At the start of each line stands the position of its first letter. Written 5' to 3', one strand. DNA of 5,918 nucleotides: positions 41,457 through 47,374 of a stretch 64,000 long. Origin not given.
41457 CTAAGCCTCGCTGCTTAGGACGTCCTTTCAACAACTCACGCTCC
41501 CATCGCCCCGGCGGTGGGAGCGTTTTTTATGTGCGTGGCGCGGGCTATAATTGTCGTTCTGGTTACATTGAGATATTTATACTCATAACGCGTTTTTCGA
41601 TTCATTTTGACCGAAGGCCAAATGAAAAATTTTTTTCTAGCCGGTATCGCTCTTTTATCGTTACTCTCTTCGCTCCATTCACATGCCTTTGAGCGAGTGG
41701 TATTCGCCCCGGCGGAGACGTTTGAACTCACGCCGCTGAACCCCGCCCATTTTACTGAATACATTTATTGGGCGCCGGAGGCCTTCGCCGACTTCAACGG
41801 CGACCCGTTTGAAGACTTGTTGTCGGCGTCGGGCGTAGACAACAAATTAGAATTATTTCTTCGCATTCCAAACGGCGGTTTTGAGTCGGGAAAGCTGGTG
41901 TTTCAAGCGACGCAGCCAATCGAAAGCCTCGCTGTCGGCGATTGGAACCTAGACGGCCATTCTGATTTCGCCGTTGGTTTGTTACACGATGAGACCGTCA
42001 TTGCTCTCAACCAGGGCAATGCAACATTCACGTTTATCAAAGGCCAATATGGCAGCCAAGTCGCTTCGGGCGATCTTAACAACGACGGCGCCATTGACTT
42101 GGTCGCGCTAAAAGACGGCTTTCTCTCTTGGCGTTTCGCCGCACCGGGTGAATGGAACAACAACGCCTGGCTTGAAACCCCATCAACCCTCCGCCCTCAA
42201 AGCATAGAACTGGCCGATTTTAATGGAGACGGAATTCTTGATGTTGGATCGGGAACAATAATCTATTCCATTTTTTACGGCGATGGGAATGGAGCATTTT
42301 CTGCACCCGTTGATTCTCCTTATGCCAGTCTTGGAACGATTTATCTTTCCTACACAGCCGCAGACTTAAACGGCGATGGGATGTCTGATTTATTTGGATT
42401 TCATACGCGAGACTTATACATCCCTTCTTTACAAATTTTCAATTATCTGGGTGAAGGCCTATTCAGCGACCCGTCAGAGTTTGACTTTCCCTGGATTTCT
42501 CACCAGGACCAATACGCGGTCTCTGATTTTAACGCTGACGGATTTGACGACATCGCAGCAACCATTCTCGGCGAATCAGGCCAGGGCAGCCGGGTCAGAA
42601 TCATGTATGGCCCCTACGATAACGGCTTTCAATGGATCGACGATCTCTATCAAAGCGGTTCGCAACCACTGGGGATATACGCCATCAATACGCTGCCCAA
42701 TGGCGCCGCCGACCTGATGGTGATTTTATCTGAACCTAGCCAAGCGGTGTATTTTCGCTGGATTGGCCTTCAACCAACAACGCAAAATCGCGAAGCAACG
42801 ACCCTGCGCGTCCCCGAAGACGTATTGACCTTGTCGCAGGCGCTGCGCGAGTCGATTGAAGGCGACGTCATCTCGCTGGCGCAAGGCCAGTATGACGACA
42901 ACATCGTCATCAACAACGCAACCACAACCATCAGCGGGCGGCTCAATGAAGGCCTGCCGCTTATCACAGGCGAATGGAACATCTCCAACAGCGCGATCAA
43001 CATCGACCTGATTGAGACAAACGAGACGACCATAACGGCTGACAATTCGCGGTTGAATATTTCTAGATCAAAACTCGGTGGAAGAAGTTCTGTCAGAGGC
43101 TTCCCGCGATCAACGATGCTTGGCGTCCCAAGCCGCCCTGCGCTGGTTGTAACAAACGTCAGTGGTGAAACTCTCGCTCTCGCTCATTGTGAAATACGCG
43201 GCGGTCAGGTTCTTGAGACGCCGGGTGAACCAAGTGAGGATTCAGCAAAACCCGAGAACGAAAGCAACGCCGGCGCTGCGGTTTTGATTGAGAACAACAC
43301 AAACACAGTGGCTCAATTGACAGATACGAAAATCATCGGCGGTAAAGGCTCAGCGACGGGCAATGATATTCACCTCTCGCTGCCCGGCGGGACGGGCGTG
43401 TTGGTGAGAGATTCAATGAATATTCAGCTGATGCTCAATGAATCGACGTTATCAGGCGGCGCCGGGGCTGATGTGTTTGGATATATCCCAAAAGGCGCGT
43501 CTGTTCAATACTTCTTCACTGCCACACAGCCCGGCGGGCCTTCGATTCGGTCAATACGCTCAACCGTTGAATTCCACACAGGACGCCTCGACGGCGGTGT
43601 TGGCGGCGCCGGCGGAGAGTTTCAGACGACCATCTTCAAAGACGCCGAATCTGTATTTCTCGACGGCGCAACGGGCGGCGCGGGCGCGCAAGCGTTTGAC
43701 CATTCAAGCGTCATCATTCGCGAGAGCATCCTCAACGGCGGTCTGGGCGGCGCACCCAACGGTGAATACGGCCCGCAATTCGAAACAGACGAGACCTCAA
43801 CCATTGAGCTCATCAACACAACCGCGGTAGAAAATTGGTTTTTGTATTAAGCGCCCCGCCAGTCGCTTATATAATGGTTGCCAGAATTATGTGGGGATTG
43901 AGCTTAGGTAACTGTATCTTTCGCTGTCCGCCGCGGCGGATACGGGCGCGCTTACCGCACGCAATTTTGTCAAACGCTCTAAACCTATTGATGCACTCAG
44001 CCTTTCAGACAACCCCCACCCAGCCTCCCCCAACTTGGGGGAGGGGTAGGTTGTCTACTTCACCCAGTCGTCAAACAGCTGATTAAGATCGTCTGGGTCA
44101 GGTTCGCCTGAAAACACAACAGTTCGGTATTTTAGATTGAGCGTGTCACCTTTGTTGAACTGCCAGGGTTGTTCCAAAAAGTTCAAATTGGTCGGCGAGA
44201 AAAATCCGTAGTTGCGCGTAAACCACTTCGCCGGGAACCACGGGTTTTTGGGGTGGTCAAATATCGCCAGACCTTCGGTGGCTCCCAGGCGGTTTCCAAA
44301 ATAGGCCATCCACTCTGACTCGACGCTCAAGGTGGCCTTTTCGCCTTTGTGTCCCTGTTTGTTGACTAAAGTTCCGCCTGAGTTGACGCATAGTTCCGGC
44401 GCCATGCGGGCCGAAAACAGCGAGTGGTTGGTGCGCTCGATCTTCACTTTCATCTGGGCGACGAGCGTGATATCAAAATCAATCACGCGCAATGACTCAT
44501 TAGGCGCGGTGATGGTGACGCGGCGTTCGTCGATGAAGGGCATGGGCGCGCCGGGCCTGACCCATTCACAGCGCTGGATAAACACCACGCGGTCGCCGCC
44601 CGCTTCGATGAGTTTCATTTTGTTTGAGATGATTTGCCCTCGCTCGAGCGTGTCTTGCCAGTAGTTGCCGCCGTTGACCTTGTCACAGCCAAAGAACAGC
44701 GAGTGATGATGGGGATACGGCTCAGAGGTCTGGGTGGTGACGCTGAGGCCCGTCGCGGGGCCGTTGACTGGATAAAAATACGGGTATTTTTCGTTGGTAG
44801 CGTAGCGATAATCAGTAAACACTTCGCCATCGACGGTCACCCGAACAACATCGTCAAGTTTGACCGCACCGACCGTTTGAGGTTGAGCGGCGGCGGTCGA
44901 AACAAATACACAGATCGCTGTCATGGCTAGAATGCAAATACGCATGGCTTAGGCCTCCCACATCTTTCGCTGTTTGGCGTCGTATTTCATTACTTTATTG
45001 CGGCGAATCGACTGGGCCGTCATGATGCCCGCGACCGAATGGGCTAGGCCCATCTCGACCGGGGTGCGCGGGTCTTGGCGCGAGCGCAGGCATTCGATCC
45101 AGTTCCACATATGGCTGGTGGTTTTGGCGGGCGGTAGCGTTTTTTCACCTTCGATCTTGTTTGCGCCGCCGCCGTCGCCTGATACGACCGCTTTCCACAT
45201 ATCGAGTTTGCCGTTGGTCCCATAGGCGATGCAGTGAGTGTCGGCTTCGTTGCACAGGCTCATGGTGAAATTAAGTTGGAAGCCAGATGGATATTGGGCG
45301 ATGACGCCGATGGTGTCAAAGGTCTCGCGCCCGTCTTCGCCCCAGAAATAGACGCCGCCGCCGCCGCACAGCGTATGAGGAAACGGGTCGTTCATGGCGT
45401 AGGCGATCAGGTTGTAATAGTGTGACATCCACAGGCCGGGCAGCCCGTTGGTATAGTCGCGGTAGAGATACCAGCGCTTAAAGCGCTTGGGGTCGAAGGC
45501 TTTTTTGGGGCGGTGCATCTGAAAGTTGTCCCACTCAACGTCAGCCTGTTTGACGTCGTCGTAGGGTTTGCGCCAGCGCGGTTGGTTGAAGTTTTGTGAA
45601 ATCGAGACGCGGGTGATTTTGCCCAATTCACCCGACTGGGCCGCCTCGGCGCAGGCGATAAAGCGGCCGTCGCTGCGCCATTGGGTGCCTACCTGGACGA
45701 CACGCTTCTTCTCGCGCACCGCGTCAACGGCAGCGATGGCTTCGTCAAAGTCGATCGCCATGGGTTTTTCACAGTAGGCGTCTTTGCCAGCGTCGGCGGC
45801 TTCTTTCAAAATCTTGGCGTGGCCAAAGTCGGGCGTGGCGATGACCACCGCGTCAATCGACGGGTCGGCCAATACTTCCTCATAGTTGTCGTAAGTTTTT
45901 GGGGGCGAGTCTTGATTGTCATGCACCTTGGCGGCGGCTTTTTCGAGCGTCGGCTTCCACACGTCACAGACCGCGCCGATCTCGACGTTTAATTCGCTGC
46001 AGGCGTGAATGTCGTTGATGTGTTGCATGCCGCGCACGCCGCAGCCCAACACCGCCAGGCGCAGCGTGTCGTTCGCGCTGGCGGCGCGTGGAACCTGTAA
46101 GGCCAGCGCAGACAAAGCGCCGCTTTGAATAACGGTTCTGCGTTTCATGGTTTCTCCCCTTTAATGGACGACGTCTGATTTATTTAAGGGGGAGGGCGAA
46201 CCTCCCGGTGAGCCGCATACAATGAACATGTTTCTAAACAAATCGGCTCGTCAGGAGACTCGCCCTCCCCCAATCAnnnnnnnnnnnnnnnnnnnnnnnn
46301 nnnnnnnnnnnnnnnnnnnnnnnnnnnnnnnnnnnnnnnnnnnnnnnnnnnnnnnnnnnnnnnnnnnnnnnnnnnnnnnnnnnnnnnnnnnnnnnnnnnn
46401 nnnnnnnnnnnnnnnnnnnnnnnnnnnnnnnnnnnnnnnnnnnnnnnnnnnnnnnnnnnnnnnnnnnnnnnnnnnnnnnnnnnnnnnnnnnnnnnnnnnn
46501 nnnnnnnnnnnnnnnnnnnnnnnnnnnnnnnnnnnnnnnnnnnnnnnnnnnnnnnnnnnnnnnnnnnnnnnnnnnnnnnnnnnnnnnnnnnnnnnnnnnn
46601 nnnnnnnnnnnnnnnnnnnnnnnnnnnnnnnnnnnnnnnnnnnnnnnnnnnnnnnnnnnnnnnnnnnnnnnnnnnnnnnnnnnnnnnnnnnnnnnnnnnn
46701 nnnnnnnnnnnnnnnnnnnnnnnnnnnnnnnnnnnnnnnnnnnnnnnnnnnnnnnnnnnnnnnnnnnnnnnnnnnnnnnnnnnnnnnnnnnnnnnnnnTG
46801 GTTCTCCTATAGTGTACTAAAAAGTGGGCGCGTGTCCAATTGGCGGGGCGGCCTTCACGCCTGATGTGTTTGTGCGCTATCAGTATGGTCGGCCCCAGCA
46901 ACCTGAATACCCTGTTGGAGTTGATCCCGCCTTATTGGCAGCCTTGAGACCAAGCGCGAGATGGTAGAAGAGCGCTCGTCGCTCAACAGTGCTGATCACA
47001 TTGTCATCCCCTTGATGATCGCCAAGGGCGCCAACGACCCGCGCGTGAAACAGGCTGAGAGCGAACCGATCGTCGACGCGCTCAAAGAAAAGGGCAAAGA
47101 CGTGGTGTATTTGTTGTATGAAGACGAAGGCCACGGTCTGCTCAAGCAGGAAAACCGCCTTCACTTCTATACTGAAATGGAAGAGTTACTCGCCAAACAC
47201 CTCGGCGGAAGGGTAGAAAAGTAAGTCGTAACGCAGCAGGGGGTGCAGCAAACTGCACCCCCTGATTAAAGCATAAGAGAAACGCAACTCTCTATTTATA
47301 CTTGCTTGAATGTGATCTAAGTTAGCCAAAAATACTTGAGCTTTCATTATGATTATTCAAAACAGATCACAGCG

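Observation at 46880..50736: Lower-GC block carrying a sensor HD-GYP and a beta-helix protein next to an S9 peptidase gene remnant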

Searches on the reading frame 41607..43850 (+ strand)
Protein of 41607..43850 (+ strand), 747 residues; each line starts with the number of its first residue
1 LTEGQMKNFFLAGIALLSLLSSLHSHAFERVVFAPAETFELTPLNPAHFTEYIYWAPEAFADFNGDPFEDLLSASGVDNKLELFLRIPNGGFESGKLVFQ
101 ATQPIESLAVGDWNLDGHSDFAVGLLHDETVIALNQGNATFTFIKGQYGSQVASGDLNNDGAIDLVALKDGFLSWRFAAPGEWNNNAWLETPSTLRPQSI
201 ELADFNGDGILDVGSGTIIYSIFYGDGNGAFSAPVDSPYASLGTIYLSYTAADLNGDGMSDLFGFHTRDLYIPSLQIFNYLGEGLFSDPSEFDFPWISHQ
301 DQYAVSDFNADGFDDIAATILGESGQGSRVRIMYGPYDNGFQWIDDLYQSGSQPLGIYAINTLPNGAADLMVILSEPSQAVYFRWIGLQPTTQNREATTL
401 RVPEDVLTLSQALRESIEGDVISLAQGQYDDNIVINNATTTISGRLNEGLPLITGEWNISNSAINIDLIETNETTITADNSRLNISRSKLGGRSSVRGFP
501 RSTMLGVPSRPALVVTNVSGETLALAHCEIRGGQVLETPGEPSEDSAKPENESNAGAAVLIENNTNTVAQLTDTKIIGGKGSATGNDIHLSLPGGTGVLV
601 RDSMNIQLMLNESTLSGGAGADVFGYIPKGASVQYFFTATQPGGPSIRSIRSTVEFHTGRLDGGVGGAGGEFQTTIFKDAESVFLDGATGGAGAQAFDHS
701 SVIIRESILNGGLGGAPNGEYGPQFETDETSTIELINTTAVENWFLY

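Call 41: search_protein_families(library=pfam, proteins=[window:41607-43850:+], max_evalue=0.5)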
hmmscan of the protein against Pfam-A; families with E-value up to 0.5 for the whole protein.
window:41607-43850:+ (747 aa): 3 families
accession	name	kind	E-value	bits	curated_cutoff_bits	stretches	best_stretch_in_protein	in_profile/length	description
PF13517.12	FG-GAP_3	-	5.1e-26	91.5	26.9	6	156-213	1-59/61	FG-GAP-like repeat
PF01839.29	FG-GAP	-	3.2e-13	49.7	22.1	3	304-323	6-25/37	FG-GAP repeat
PF12256.14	TcdB_toxin_midN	-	0.0092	15.8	24.8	0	187-224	17-56/181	Insecticide toxin TcdB middle/N-terminal region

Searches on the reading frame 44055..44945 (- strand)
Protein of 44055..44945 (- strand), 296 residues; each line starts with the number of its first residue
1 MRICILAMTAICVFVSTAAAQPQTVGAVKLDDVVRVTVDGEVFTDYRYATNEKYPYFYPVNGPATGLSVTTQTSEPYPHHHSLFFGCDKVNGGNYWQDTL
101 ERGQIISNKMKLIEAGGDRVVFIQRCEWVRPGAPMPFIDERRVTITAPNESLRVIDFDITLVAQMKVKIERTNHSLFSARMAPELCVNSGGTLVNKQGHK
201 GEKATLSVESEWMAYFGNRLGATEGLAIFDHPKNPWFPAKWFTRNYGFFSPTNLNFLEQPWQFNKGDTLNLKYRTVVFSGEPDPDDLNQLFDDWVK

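Call 4: search_protein_families(library=pfam, proteins=[window:44055-44945:-], max_evalue=0.01)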
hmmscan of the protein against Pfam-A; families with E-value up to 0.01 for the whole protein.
window:44055-44945:- (296 aa): 1 family
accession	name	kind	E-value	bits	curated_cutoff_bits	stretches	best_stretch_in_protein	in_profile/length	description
PF14100.11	DUF6807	-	2e-60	205.2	27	1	34-291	2-269/270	Family of unknown function (DUF6807)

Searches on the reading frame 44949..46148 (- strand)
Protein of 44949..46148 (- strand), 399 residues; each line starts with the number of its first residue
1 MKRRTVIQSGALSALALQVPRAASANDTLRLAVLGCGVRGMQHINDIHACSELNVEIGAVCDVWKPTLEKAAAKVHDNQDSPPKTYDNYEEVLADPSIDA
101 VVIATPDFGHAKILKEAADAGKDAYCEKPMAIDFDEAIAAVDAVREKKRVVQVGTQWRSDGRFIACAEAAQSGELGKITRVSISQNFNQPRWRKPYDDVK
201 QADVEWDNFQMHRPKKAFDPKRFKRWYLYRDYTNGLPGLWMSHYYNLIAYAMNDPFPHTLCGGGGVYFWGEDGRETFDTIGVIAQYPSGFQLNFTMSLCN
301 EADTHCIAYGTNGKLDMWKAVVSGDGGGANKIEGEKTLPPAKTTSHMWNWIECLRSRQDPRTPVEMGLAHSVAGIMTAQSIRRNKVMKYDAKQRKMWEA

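Call 4: search_protein_families(library=pfam, proteins=[window:44949-46148:-], max_evalue=0.01)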
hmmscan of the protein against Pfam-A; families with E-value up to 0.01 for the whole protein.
window:44949-46148:- (399 aa): 3 families
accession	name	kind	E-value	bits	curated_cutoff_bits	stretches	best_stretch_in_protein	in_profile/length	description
PF01408.29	GFO_IDH_MocA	-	3.6e-21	76.5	24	1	30-154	2-119/120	Oxidoreductase family, NAD-binding Rossmann fold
PF22725.1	GFO_IDH_MocA_C3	-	3.7e-07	30.6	27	1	171-315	9-123/124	GFO/IDH/MocA C-terminal domain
PF02894.22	GFO_IDH_MocA_C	-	0.00072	19.8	22.9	1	220-386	26-215/218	Oxidoreductase family, C-terminal alpha/beta domain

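Call 8: find_encoding_contigs(protein=window:44949-46148:-, flank=10000, max_places=6)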
Protein window:44949-46148:- (399 aa): no gene with exactly this product is on record in the collection.

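Call 13: find_related_loci(query=window:44949-46148:-, collection=genome_contigs, flank=10000)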
Query window:44949-46148:- (399 aa) in genome_contigs; peptide patterns used: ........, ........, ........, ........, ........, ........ (x = any residue, [..] = any of these).
28 stretches matched a pattern; 5 encode a relative of the query (tblastn E <= 1e-3); 5 distinct loci.
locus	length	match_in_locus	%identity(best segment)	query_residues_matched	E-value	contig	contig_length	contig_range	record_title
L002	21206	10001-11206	62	1-397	7e-173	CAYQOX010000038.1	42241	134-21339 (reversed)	MAG TPA_asm: uncultured bacterium isolate SRP141376_co2_274 genome assembly, contig: NODE_2111_length_42241_cov_7.911487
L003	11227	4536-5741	58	1-397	7e-163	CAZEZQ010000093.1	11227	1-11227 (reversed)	MAG TPA_asm: uncultured bacterium isolate SRP141376_co3_307 genome assembly, contig: NODE_15975_length_11227_cov_4.10016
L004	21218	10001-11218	56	1-396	4e-151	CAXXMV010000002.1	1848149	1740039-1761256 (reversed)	MAG: bacterium isolate 9002e436-2430-43f7-8519-11165d71275e genome assembly, contig: contig_2, whole genome shotgun sequ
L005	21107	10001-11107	25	59-394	2e-23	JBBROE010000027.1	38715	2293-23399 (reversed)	MAG: Chitinophagales bacterium isolate La1_metabat2.248 LA1C_B2.248_k141_3670680L_38715_cov_10.0000, whole genome shotgu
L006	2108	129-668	29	29-235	3e-18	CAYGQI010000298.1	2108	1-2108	MAG TPA_asm: uncultured Anaerolineales bacterium isolate ERP119294_co1_125 genome assembly, contig: NODE_116361_length_2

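Call 41: search_protein_families(library=pfam, proteins=[L002:6309-9362:+, L002:1312-4875:-], max_evalue=0.5)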
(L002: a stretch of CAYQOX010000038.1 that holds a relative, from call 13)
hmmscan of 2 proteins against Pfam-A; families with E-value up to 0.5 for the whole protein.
L002:6309-9362:+ (1017 aa): 2 families
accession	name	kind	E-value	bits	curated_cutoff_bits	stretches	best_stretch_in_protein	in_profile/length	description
PF00027.35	cNMP_binding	-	3.7e-23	81.7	27.5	2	799-879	4-85/89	Cyclic nucleotide-binding domain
PF07883.17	Cupin_2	-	0.081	13.1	27.2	0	940-978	19-56/70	Cupin domain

L002:1312-4875:- (1187 aa): 22 families
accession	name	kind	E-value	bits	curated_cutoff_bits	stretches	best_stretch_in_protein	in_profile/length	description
PF01855.24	POR_N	-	7e-81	271.8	27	1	23-247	9-230/231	Pyruvate flavodoxin/ferredoxin oxidoreductase, thiamine diP-bdg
PF01558.24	POR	-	3.6e-28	99.3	27.4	1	433-614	1-170/173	Pyruvate ferredoxin/flavodoxin oxidoreductase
PF10371.14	EKR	-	4.6e-26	90.8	27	1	633-685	3-55/55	Domain of unknown function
PF17147.9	PFOR_II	-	6.3e-15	55.8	27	1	269-362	1-88/102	Pyruvate:ferredoxin oxidoreductase core domain II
PF12838.12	Fer4_7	-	2.1e-11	44.5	27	1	696-765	2-51/52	4Fe-4S dicluster domain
PF00037.32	Fer4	-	1.2e-10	41.2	21.1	2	689-712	1-24/24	4Fe-4S binding domain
PF13237.11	Fer4_10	-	1.7e-10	41.1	25.5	2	690-763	3-53/53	4Fe-4S dicluster domain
PF13484.11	Fer4_16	-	7.4e-10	39.9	30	1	696-764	2-65/66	4Fe-4S double cluster binding domain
PF13187.11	Fer4_9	-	3.5e-09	37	27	2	696-765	2-50/52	4Fe-4S dicluster domain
PF14697.11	Fer4_21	-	3.6e-09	37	35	2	744-765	33-54/59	4Fe-4S dicluster domain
PF12797.12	Fer4_2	-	5.9e-09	35.7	24.5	2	688-707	2-21/22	4Fe-4S binding domain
PF12837.12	Fer4_6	-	8.8e-09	35.3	25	2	688-711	1-24/24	4Fe-4S binding domain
PF13183.11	Fer4_8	-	1.3e-07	32.4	27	1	695-765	4-67/68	4Fe-4S dicluster domain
PF02775.26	TPP_enzyme_C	-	4e-07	30.4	21.9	1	968-1079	46-149/151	Thiamine pyrophosphate enzyme, C-terminal TPP binding domain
PF12800.12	Fer4_4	-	6.1e-05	23.5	24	2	749-764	1-16/17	4Fe-4S binding domain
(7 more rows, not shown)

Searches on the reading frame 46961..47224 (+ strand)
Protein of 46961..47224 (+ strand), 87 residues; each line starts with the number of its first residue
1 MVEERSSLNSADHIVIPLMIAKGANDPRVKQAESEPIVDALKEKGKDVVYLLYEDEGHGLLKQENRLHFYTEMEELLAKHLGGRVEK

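Call 4: search_protein_families(library=pfam, proteins=[window:46961-47224:+], max_evalue=0.01)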
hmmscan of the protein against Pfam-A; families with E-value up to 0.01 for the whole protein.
window:46961-47224:+ (87 aa): 3 families
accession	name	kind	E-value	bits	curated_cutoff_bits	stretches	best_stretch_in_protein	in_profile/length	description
PF00326.27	Peptidase_S9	-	2e-12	47.5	22.6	1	3-83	130-212/213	Prolyl oligopeptidase family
PF01738.24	DLH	-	2.8e-05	24.2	21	1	6-66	134-194/217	Dienelactone hydrolase family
PF12146.15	Hydrolase_4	-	0.0082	15.9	27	1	9-62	185-236/239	Serine aminopeptidase, S33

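Call 14: find_encoding_contigs(protein=window:46961-47224:+, flank=10000, max_places=6)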
Protein window:46961-47224:+ (87 aa): 2 contigs read that carry it; 2 places shown.
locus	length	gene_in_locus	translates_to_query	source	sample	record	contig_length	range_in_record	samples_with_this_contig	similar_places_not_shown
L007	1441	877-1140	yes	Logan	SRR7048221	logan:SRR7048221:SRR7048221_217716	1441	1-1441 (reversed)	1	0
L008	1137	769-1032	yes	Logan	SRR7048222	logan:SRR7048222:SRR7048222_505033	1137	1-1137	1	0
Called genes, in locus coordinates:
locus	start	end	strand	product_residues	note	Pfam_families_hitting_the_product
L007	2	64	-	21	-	?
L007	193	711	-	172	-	PF22785:Tc-R-P, PF14566:PTPlike_phytase, PF05706:CDKN3 (weak), PF22741:PTP-NADK, PF22784:PTP-SAK, PF00782:DSPc, PF00102:Y_phosphatase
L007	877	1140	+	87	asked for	PF00326:Peptidase_S9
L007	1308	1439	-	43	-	?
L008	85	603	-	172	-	PF22785:Tc-R-P, PF14566:PTPlike_phytase, PF05706:CDKN3 (weak), PF22741:PTP-NADK, PF22784:PTP-SAK, PF00782:DSPc, PF00102:Y_phosphatase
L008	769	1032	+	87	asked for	PF00326:Peptidase_S9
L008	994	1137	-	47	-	?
